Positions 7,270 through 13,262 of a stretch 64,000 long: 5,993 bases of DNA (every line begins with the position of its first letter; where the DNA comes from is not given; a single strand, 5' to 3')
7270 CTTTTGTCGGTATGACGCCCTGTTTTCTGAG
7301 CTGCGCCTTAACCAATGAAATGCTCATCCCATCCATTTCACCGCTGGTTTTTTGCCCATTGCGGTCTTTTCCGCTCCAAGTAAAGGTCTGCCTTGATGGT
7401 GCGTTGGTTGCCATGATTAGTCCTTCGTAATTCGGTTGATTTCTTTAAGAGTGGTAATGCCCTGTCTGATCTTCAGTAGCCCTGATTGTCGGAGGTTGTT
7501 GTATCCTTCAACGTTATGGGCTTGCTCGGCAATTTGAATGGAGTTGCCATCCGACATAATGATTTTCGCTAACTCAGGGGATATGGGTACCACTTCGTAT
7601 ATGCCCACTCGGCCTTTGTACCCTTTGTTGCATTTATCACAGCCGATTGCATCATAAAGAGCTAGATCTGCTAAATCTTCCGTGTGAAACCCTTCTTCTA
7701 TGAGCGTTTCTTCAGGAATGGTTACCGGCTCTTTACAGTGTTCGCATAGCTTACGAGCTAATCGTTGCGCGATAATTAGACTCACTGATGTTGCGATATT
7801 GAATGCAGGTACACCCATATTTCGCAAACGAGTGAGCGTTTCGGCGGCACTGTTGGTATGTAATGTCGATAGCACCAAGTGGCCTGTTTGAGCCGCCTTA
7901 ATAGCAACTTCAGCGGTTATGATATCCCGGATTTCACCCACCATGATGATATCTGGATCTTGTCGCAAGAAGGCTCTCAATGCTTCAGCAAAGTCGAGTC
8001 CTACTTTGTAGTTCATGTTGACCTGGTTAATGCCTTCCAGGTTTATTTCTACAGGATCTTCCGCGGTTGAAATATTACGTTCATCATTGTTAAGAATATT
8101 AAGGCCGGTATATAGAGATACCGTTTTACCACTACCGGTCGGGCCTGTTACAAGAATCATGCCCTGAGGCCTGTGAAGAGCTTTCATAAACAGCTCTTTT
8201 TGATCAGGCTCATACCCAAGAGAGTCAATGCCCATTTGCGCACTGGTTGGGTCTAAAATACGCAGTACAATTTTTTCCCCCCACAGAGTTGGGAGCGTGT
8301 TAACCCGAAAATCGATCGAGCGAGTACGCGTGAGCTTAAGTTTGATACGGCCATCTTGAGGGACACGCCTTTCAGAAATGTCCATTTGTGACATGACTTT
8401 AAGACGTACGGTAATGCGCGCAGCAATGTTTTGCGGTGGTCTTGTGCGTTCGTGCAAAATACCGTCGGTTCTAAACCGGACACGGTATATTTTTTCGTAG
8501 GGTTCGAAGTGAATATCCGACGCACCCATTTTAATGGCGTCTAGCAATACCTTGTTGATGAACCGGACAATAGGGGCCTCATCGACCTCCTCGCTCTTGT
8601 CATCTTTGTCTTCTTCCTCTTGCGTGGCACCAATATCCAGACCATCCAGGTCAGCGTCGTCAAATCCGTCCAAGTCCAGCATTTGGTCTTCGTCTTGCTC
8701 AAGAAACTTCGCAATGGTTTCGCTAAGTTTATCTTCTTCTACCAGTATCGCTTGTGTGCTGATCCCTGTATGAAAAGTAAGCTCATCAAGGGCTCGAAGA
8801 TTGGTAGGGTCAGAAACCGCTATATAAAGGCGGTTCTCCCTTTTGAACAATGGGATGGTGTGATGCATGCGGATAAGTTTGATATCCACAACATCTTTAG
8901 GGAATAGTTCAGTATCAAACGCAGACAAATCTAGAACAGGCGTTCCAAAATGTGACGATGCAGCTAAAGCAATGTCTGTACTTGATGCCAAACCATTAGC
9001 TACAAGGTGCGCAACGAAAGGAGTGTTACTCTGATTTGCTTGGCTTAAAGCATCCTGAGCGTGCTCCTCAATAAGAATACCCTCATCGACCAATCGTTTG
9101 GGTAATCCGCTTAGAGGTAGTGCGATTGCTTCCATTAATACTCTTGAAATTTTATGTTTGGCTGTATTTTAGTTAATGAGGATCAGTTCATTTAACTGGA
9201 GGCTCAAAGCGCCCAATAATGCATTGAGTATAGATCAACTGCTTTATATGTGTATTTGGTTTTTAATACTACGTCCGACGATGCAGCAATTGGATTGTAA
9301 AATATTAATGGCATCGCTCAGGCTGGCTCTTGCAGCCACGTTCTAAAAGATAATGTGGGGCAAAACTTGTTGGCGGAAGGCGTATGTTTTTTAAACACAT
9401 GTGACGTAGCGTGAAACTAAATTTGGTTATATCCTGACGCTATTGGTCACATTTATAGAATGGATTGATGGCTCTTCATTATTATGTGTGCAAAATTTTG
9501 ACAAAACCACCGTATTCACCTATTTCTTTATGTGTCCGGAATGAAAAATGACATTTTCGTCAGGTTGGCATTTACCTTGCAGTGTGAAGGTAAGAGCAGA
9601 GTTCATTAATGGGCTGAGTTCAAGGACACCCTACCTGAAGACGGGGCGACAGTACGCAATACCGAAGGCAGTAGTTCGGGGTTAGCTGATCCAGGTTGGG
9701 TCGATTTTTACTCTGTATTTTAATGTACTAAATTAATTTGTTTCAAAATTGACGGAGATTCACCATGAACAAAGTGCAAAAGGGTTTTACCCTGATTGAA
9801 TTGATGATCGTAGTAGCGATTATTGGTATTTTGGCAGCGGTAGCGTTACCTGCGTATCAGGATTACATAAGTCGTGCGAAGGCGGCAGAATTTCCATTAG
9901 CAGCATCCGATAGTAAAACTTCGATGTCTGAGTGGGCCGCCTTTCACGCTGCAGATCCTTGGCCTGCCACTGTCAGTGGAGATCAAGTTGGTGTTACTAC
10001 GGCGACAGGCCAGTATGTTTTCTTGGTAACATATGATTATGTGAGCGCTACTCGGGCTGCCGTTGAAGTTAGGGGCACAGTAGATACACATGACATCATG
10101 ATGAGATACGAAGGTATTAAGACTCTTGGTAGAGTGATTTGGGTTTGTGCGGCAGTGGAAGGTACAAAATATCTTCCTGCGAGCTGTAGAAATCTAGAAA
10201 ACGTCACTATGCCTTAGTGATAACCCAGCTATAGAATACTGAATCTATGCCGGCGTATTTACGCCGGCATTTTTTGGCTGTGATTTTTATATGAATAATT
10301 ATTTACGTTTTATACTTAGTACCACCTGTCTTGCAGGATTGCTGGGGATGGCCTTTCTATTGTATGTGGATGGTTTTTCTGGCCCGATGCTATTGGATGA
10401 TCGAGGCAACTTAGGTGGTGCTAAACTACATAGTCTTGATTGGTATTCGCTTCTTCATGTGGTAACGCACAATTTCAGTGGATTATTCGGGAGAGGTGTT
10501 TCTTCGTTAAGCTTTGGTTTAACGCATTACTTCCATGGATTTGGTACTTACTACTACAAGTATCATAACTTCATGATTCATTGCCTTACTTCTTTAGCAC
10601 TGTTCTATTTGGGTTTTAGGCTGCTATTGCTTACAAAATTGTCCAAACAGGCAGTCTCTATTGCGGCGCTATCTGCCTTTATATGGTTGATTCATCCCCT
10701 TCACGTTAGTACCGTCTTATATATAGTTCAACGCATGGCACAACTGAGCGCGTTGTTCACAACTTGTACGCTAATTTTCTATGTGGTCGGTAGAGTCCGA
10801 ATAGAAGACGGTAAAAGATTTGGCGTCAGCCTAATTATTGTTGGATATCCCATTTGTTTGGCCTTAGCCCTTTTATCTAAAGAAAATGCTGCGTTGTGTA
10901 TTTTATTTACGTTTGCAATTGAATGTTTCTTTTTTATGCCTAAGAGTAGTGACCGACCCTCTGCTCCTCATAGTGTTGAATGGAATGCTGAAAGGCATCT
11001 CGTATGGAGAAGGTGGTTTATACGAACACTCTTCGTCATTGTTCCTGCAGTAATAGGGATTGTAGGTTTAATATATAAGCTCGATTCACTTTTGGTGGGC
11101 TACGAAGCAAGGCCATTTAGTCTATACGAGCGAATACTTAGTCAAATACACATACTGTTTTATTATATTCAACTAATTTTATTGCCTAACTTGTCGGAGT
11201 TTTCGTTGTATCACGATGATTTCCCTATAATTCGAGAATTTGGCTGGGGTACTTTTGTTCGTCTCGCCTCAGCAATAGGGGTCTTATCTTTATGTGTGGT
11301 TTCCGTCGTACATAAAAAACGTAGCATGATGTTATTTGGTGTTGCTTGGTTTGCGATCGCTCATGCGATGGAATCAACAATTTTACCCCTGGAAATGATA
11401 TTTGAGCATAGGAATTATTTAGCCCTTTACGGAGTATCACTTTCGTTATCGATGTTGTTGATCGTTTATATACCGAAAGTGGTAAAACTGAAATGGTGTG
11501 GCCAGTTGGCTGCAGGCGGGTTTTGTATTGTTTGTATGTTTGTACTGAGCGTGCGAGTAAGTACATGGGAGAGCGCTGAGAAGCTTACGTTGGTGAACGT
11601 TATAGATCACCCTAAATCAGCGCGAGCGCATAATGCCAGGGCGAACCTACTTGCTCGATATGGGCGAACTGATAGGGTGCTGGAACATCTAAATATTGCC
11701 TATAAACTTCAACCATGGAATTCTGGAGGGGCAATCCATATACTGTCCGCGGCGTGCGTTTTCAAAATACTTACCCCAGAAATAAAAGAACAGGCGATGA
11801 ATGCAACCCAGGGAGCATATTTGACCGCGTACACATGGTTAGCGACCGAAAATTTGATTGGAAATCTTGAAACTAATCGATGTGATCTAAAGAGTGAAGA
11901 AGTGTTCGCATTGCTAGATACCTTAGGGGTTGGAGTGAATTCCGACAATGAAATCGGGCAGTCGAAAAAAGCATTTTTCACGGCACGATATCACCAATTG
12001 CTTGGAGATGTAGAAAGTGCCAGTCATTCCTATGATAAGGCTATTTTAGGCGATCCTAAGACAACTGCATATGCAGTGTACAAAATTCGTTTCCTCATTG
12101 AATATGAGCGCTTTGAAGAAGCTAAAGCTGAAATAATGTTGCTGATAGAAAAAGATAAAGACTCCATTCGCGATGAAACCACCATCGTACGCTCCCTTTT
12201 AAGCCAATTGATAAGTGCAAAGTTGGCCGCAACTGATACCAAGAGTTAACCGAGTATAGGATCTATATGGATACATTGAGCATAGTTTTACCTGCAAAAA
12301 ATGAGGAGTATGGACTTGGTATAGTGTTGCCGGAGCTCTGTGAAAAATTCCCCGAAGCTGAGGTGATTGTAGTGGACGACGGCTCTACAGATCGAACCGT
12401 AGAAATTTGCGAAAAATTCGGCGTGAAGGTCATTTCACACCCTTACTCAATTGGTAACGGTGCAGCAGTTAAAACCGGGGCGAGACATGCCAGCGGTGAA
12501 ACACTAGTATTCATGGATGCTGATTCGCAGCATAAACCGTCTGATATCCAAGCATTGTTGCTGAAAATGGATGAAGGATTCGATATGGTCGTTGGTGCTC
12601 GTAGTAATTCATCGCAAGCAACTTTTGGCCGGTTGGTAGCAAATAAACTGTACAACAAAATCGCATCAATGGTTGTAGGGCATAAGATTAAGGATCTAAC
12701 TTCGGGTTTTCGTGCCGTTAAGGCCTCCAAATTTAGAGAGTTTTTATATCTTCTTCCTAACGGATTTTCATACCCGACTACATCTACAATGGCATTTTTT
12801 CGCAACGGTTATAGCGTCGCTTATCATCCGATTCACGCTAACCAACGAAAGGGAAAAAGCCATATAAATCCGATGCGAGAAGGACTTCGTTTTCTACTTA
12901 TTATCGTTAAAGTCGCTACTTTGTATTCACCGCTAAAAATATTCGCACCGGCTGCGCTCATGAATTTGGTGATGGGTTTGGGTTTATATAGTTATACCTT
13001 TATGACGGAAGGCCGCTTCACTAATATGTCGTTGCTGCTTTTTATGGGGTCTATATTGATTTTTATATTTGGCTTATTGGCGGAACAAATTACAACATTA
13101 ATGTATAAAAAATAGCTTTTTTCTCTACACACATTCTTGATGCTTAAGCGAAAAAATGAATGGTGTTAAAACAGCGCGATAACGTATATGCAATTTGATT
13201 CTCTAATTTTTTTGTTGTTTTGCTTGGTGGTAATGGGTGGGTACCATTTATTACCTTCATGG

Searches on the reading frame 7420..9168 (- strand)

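Call 82: search_protein_families(library=pfam, proteins=[window:7420-9168:-], max_evalue=0.00001)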
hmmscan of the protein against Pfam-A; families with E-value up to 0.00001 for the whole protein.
window:7420-9168:- (583 aa): 2 families
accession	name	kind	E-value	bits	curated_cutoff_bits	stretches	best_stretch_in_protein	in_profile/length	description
PF00437.27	T2SSE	-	9.7e-153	508.6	24.9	1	194-579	2-370/370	Type II/IV secretion system protein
PF05157.20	MshEN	-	6.7e-15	55.3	23.1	1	74-160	1-88/90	MshEN domain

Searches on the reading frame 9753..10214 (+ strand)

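Call 82: search_protein_families(library=pfam, proteins=[window:9753-10214:+], max_evalue=0.00001)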
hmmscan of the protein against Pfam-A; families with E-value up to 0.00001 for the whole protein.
window:9753-10214:+ (154 aa): 1 family
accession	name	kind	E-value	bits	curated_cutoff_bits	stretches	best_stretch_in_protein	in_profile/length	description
PF07963.17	N_methyl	-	1.1e-10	41.1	21.2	1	7-32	2-27/27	Prokaryotic N-terminal methylation motif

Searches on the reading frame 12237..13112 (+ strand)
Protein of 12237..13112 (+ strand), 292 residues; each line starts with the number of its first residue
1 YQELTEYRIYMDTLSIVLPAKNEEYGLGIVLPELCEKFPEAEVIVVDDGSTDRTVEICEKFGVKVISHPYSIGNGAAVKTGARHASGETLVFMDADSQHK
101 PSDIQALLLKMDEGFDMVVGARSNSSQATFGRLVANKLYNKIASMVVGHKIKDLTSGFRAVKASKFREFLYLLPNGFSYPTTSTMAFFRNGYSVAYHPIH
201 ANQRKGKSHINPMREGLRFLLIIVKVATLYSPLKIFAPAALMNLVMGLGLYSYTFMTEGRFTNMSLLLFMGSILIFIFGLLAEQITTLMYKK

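Call 51: search_protein_families(library=pfam, proteins=[window:12237-13112:+], max_evalue=0.000001)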
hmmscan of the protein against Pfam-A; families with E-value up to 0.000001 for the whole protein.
window:12237-13112:+ (292 aa): 1 family
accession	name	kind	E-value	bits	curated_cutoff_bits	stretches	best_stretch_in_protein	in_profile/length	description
PF00535.33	Glycos_transf_2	-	1.5e-32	113.3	23.3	1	15-168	1-166/168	Glycosyl transferase family 2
